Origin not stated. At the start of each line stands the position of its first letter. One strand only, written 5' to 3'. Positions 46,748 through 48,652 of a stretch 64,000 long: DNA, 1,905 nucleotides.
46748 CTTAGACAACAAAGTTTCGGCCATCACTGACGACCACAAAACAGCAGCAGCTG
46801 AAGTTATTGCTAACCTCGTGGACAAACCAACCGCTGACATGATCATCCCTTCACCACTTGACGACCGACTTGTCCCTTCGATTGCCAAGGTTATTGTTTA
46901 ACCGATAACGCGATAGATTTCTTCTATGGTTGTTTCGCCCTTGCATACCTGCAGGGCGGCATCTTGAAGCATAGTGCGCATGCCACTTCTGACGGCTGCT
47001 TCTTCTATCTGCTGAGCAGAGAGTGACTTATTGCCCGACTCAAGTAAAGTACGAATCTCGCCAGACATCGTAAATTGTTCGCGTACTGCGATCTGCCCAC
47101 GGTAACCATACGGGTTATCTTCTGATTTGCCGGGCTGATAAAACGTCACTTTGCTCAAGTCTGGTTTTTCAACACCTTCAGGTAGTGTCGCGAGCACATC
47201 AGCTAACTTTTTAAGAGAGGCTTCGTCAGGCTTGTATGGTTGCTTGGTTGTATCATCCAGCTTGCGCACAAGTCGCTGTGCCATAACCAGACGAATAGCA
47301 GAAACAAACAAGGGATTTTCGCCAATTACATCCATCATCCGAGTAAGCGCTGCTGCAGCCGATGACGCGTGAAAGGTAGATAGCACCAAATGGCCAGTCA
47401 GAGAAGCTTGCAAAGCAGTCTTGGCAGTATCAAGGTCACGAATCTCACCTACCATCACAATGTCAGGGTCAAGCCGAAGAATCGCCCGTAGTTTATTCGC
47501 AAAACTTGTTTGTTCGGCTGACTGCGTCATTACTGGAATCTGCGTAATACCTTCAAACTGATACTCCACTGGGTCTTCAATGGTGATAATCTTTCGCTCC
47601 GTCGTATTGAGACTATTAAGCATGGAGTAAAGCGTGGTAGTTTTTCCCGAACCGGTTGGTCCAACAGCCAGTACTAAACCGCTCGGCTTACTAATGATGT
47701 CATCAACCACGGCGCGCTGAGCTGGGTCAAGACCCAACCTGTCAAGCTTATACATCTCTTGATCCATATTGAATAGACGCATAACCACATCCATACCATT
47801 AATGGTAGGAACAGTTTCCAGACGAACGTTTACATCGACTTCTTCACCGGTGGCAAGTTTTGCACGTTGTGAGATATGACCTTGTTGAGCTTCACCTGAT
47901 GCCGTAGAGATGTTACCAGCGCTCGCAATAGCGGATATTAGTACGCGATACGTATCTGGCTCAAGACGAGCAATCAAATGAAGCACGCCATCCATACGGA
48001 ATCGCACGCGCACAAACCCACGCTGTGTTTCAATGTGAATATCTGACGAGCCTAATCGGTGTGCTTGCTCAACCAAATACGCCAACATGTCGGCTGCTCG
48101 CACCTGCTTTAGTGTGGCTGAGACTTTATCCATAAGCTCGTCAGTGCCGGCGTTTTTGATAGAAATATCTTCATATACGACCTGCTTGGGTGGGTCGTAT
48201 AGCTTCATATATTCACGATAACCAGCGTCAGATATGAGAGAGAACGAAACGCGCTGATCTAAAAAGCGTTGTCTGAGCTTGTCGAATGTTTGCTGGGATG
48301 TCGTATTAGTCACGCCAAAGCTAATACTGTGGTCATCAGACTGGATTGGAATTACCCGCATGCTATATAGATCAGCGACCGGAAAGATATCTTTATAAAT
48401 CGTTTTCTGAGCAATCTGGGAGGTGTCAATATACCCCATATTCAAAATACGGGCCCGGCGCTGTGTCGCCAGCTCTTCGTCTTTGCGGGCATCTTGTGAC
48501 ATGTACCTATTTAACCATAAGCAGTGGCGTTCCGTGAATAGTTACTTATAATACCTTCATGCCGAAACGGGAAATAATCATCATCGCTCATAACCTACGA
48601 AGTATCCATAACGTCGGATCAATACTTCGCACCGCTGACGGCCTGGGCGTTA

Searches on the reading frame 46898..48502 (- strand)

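Call 74: search_protein_families(library=pfam, proteins=[window:46898-48502:-], max_evalue=0.00001)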
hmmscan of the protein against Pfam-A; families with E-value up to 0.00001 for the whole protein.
window:46898-48502:- (534 aa): 1 family
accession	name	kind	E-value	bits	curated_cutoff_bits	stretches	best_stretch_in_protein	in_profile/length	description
PF00437.27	T2SSE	-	4.4e-89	299.2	24.9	1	139-531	11-370/370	Type II/IV secretion system protein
